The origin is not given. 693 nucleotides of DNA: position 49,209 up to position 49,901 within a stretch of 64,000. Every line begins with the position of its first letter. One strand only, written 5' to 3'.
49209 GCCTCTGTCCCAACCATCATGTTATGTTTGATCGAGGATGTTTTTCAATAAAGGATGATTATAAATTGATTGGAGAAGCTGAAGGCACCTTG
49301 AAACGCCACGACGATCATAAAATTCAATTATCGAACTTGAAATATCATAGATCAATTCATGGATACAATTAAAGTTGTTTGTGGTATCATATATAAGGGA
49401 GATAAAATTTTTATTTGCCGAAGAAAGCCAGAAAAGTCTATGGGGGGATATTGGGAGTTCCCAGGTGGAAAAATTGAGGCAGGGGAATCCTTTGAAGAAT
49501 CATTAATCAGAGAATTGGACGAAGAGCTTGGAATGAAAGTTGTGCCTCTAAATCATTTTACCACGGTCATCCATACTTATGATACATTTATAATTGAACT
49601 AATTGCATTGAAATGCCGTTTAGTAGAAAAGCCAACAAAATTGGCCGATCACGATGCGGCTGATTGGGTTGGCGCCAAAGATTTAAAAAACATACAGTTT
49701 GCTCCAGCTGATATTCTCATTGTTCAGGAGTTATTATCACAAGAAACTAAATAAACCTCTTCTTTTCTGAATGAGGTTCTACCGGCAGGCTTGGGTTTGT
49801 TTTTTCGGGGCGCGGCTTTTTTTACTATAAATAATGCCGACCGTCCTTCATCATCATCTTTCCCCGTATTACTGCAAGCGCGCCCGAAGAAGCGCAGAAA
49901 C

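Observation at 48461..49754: Overlapping SRA(YDG)-HNH and Nudix genes: candidate two-component methylcytosine-directed restriction module with a nucleotide-pool sanitiser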

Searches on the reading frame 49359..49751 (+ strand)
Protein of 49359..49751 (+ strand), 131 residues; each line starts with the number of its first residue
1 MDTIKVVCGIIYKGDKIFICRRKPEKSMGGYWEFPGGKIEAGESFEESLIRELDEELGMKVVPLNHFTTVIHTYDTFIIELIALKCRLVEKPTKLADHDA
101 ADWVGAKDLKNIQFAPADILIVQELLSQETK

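Call 3: search_protein_families(library=pfam, proteins=[window:49359-49751:+], max_evalue=0.01)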
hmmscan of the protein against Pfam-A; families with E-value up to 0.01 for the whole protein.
window:49359-49751:+ (131 aa): 3 families
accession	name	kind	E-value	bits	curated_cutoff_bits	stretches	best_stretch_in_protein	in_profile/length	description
PF14815.12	NUDIX_4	-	1.2e-21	77.1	35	1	7-121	2-110/113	NUDIX domain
PF00293.34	NUDIX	-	1.8e-16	60.8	21.1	1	6-119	5-128/134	NUDIX domain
PF22327.2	Nudt16-like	-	0.00031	21.2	27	1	30-63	33-72/161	U8 snoRNA-decapping enzyme-like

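Call 4: search_protein_families(library=ncbifam, proteins=[window:49359-49751:+], max_evalue=0.01)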
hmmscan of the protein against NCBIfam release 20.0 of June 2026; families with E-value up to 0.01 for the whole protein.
window:49359-49751:+ (131 aa): 22 families
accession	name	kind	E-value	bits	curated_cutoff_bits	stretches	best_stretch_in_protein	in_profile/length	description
NF006530.0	PRK08999.1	equivalog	4.8e-29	101.4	245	1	2-125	4-128/315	Nudix family hydrolase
NF007834.0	PRK10546.1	equivalog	3e-23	82.1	156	1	1-128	1-128/135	pyrimidine (deoxy)nucleoside triphosphate diphosphatase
TIGR00586.1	mutt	equivalog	5.6e-23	81.4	97.9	1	4-125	5-127/129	8-oxo-dGTP diphosphatase MutT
NF008044.0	PRK10776.1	equivalog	1.5e-22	79.9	148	1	2-127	2-128/130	8-oxo-dGTP diphosphatase MutT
NF012016.0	PRK15472.1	equivalog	4e-09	36.3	95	1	5-62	5-63/141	nucleoside triphosphatase NudI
NF001936.0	PRK00714.1-3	equivalog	1.3e-08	34.9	118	1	15-64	23-69/155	RNA pyrophosphohydrolase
TIGR02705.1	nudix_YtkD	equivalog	9.2e-08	31.8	154.4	1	32-69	47-84/156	RNA deprotection pyrophosphohydrolase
NF001938.0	PRK00714.1-5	equivalog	3.8e-07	29.6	116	1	10-67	20-82/172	RNA pyrophosphohydrolase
NF001937.0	PRK00714.1-4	equivalog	3.8e-06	26.6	139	1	10-61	15-62/161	RNA pyrophosphohydrolase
NF001299.0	PRK00241.1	equivalog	5.7e-06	26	158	1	10-68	141-197/263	NAD(+) diphosphatase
NF003787.0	PRK05379.1-4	equivalog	6.2e-06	25.4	449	1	7-61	211-264/346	bifunctional nicotinamide-nucleotide adenylyltransferase/Nudix hydroxylase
NF001935.0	PRK00714.1-2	equivalog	7.2e-06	25.6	259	1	13-61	18-62/183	RNA pyrophosphohydrolase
NF041652.1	Nud_hyd_Dein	equivalog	1.1e-05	25.7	200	1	23-73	35-86/152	Nudix hydrolase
NF001934.0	PRK00714.1-1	equivalog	2.2e-05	23.9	241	1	13-61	18-62/176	RNA pyrophosphohydrolase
NF003788.0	PRK05379.1-5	equivalog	2.5e-05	23.7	354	1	10-72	219-279/351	bifunctional nicotinamide-nucleotide adenylyltransferase/Nudix hydroxylase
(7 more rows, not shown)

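Call 5: search_protein_families(library=padloc, proteins=[window:49359-49751:+], max_evalue=0.01)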
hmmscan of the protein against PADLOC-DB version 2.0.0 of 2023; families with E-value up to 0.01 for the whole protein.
window:49359-49751:+ (131 aa): 1 family
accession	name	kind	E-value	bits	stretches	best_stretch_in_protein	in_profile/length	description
PDLC04899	PDC-S07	-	9.6e-48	159.3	1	1-128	3-131/135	-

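Call 22: find_homologous_proteins(query=window:49359-49751:+, max_evalue=0.00001)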
Query window:49359-49751:+ (131 aa): 611 proteins with E <= 0.00001 among 617 candidates; the best 120 are listed.
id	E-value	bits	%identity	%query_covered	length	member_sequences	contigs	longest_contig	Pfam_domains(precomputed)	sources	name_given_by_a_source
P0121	2.6e-79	281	97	100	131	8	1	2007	PF00293.35,PF14815.13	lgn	-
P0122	5.7e-49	183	66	98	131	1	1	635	PF00293.35,PF14815.13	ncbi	-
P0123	6.0e-48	180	65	97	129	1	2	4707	PF00293.35,PF14815.13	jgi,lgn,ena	jgi:8-oxo-dGTP diphosphatase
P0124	6.2e-47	176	65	99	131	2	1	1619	PF22327.3,PF00293.35,PF14815.13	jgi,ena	-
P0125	3.3e-45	171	60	96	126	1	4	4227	PF00293.35,PF14815.13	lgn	-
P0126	7.3e-45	170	59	100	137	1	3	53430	PF22327.3,PF00293.35,PF14815.13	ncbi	-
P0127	1.7e-44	169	60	98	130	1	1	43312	PF00293.35,PF14815.13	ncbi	-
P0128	2.9e-44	168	60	95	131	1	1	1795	PF00293.35,PF14815.13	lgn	-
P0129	3.1e-44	168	60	100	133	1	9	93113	PF00293.35,PF14815.13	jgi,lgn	-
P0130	5.0e-44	167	59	98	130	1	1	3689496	PF00293.35,PF14815.13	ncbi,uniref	ncbi:(deoxy)nucleoside triphosphate pyrophosphohydrolase [Vibrio sp. HN007]|uniref:(deoxy)nucleoside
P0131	5.8e-44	167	62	93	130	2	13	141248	PF00293.35,PF14815.13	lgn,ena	-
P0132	5.9e-44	167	60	100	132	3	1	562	PF22327.3,PF00293.35,PF14815.13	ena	-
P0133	6.3e-44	167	62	93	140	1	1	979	PF00293.35,PF14815.13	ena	-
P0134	1.2e-43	166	61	93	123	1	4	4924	PF00293.35,PF14815.13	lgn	-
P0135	1.5e-43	166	63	96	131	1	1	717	PF00293.35,PF14815.13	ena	-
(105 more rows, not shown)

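Call 28: search_solved_structures(query=window:49359-49751:+, max_evalue=0.00001, show_alignments=3)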
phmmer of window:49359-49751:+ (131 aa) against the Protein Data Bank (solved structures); distinct sequences matched with E-value up to 0.00001: 19.
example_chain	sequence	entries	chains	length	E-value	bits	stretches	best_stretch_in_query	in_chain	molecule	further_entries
5x1x_A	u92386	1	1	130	4.9e-22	81.3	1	3-127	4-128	Mutator mutT protein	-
4v14_A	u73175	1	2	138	8.8e-19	70.8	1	2-128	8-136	MUTATOR MUTT PROTEIN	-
3gwy_A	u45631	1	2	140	4e-18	68.6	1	3-129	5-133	Putative CTP pyrophosphohydrolase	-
3r03_A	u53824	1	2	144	5.6e-18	68.2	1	9-123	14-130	NUDIX hydrolase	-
3hhj_A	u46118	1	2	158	1e-17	67.3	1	4-125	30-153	Mutator mutT protein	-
3ees_A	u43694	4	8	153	5.1e-16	61.9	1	4-122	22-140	Probable pyrophosphohydrolase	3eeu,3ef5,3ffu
2rrk_A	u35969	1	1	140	3.9e-14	55.8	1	2-126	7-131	CTP pyrophosphohydrolase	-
5zrc_A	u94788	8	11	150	9.2e-14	54.5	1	6-126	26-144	Putative mutator protein MutT2/NUDIX hydrolase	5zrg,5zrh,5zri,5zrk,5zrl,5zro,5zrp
1mut_A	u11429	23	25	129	4.6e-11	45.8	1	3-120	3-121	NUCLEOSIDE TRIPHOSPHATE PYROPHOSPHOHYDROLASE | Mutator mutT protein | 7,8-dihydro-8-oxoguanine-triphosphatase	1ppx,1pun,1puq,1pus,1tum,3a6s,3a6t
7syc_A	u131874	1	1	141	7.2e-11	45.2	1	3-128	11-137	7,8-dihydro-8-oxoguanine-triphosphatase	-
6dt3_A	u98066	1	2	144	6.3e-09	38.9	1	5-115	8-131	Nucleoside triphosphatase NudI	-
3id9_A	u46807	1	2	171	2.1e-07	34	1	7-61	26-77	MutT/NUDIX family protein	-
3grn_A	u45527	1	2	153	4.3e-07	33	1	13-117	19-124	MutT related protein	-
6fl4_A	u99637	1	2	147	1.2e-06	31.6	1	9-71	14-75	Nudix hydrolase 1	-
5gp0_E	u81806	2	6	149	1.2e-06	31.5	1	9-71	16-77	Nudix hydrolase 1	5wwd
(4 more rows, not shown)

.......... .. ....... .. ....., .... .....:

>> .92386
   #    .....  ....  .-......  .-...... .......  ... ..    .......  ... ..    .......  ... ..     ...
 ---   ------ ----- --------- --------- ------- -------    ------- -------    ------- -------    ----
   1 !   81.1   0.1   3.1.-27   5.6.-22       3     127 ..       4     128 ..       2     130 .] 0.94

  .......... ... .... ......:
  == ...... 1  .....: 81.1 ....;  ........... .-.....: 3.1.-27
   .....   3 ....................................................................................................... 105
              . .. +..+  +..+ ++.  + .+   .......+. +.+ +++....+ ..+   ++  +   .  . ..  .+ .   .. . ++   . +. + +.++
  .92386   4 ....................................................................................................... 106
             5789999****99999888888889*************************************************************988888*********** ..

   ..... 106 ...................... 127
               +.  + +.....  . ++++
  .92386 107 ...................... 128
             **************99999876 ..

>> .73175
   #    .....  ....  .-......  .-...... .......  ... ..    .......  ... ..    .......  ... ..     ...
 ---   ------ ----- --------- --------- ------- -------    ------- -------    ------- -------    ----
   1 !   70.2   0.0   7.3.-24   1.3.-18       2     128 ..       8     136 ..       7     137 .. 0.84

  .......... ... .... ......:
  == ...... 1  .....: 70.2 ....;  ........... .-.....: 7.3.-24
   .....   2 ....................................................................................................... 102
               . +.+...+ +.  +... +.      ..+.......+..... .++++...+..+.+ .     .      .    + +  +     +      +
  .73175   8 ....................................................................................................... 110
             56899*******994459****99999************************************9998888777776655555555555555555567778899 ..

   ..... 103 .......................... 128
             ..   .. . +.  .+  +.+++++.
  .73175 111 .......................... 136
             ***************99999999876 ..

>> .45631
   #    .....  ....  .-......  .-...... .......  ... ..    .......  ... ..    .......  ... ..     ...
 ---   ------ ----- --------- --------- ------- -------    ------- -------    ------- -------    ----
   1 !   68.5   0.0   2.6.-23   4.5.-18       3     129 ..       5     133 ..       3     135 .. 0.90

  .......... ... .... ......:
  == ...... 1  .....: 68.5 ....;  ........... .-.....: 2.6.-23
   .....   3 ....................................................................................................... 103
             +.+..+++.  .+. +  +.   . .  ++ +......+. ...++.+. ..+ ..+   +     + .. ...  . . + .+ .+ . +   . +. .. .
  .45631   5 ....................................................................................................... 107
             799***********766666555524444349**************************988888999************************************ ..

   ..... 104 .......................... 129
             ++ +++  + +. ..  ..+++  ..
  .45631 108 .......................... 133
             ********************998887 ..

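Call 35: find_related_loci(query=A3, collection=metagenome_contigs, flank=4000)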
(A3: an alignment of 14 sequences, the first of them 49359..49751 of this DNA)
Query A3 (131 aa) in metagenome_contigs; peptide patterns used: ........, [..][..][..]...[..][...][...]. (x = any residue, [..] = any of these).
600 stretches matched a pattern (row limit reached: there are more); 599 encode a relative of the query (tblastn E <= 1e-3); the best 80 are kept; 80 distinct loci.
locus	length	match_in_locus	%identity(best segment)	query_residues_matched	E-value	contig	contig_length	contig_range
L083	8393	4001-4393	59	1-131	3e-50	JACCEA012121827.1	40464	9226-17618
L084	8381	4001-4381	55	1-127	1e-43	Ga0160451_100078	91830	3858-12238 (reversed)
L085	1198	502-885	55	1-128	1e-44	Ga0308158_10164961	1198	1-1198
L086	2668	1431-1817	52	1-129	4e-40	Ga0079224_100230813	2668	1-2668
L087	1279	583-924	54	15-128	5e-38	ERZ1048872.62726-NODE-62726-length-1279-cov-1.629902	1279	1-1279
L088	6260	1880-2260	50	3-128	2e-35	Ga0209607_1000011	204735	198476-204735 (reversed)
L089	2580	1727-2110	46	4-131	8e-35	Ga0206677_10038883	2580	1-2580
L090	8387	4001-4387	44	2-130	4e-34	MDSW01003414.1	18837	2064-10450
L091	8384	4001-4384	52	1-128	4e-41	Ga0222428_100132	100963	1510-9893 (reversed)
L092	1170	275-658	40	1-123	2e-30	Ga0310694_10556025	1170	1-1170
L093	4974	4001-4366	44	6-126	3e-28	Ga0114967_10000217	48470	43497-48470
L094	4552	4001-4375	41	4-128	4e-27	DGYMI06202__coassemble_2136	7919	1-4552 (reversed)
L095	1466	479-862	37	1-128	3e-27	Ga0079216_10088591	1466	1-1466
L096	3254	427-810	36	4-128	2e-26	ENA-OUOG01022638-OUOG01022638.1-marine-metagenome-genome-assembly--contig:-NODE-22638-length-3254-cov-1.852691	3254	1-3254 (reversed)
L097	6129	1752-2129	38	6-131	4e-26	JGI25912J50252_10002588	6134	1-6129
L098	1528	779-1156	40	4-128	4e-26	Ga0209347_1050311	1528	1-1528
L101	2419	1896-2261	41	4-125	1e-25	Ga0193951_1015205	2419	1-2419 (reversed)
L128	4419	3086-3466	35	1-128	8e-23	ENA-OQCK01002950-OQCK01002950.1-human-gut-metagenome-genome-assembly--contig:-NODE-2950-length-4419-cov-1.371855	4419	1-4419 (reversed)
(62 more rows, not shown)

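Call 38: search_protein_families(library=pfam, proteins=[L088:966-1880:+, L089:66-1724:+, L093:3399-3986:+, L090:2580-3992:+, L085:1-492:+, L098:1-753:+, L101:529-1869:+, L084:3414-3887:+, L091:4001-4801:+, L128:2645-2995:+], max_evalue=0.001)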
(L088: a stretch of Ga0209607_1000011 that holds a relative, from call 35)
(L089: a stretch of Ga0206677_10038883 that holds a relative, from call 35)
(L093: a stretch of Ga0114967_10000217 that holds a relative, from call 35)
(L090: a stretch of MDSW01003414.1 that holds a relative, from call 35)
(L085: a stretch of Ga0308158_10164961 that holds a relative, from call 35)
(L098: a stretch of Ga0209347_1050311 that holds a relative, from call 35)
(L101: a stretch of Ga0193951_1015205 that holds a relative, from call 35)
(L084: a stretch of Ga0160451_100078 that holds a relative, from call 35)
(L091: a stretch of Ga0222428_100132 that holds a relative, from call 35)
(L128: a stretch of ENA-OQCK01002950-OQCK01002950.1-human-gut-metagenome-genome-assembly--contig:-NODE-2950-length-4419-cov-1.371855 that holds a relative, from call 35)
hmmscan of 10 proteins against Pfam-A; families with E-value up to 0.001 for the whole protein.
L088:966-1880:+ (305 aa): 1 family
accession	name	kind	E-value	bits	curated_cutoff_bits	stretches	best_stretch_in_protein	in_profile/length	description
PF13391.12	HNH_2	-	7.2e-11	42.2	21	1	205-257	1-66/66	HNH endonuclease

L089:66-1724:+ (553 aa): 1 family
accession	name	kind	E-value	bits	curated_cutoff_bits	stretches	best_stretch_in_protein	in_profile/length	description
PF13020.12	NOV_C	-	3.5e-12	46.7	22.1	1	435-521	1-85/91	Protein NO VEIN, C-terminal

L093:3399-3986:+ (196 aa): 1 family
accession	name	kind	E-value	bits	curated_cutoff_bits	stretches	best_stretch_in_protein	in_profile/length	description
PF18914.6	DUF5666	-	0.00081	20.1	27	0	28-93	1-59/60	Domain of unknown function (DUF5666)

L090:2580-3992:+ (471 aa): 1 family
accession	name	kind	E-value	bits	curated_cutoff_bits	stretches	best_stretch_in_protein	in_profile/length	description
PF03781.23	FGE-sulfatase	-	8.7e-11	42.4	23.3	1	310-432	68-198/255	Sulfatase-modifying factor enzyme 1-like domain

L085:1-492:+ (164 aa): 1 family
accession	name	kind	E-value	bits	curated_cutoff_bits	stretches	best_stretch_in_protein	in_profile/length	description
PF01844.29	HNH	-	2.9e-08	34.2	21.4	1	88-144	1-47/47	HNH endonuclease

L098:1-753:+ (251 aa): 1 family
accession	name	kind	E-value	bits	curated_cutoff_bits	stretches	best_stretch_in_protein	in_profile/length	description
PF11907.13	DUF3427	-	2.4e-31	109.5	27.7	1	11-239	47-272/280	Domain of unknown function (DUF3427)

L101:529-1869:+ (447 aa): 3 families
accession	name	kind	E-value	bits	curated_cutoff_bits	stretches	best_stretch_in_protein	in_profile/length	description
PF03050.20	DDE_Tnp_IS66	-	4.8e-37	128.3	23.1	1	151-415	3-283/284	Transposase IS66 family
PF13005.12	zf-IS66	-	4.6e-08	33.8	27.3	1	89-134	1-45/46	zinc-finger binding domain of transposase IS66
PF20042.4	DUF6444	-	4.4e-07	30.9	27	1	12-74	25-83/85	Family of unknown function (DUF6444)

L084:3414-3887:+ (158 aa): 0 families

L091:4001-4801:+ (267 aa): 3 families
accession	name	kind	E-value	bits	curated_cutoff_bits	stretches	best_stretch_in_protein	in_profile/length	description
PF00293.34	NUDIX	-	1.2e-15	58.2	21.1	1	7-122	6-131/134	NUDIX domain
PF14815.12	NUDIX_4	-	2.1e-12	47.2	35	1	8-122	2-111/113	NUDIX domain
PF22327.2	Nudt16-like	-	0.00067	20.1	27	0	30-64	33-69/161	U8 snoRNA-decapping enzyme-like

L128:2645-2995:+ (117 aa): 3 families
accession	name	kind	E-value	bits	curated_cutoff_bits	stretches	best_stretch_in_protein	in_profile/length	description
PF01844.29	HNH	-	1.6e-11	44.6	21.4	1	40-89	1-45/47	HNH endonuclease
PF14279.12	HNH_5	-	3e-06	27.5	27.5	1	40-88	1-43/56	HNH endonuclease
PF13391.12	HNH_2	-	0.00014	22.1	21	1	40-87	1-57/66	HNH endonuclease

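Call 42: search_protein_families(library=pfam, alignment_id=A4, max_evalue=0.001)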
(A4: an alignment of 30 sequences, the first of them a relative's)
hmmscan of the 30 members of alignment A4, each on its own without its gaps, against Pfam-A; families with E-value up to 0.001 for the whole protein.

A. member 1, L092:3-272:+ (90 aa): 1 family
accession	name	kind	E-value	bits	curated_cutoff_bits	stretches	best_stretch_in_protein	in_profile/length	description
PF11907.13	DUF3427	-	7.7e-06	25.8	27.7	1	13-81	217-278/280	Domain of unknown function (DUF3427)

B. families by the number of members that match (of 30 scanned): 63 families (the first 25 are shown)
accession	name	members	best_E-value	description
PF00730.31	HhH-GPD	7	4.3e-19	HhH-GPD superfamily base excision DNA repair protein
PF13428.12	TPR_14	5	2.8e-42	Tetratricopeptide repeat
PF14559.12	TPR_19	5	3.5e-39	Tetratricopeptide repeat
PF13181.12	TPR_8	5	5.1e-32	Tetratricopeptide repeat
PF07719.23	TPR_2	5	4.7e-30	Tetratricopeptide repeat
PF13432.12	TPR_16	5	1.2e-29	Tetratricopeptide repeat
PF13431.12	TPR_17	5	2.3e-27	Tetratricopeptide repeat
PF00515.34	TPR_1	5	5.8e-27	Tetratricopeptide repeat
PF13176.12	TPR_7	5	1.7e-24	Tetratricopeptide repeat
PF13414.12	TPR_11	5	1.1e-23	TPR repeat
PF23914.1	TPR_CcmH_CycH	5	2.8e-23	Cytochrome c-type biogenesis protein H TPR domain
PF13371.12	TPR_9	5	1.1e-22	Tetratricopeptide repeat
PF13174.12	TPR_6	5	2.1e-21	Tetratricopeptide repeat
PF13424.12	TPR_12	5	1.2e-20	Tetratricopeptide repeat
PF13429.12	TPR_15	5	2.3e-15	Tetratricopeptide repeat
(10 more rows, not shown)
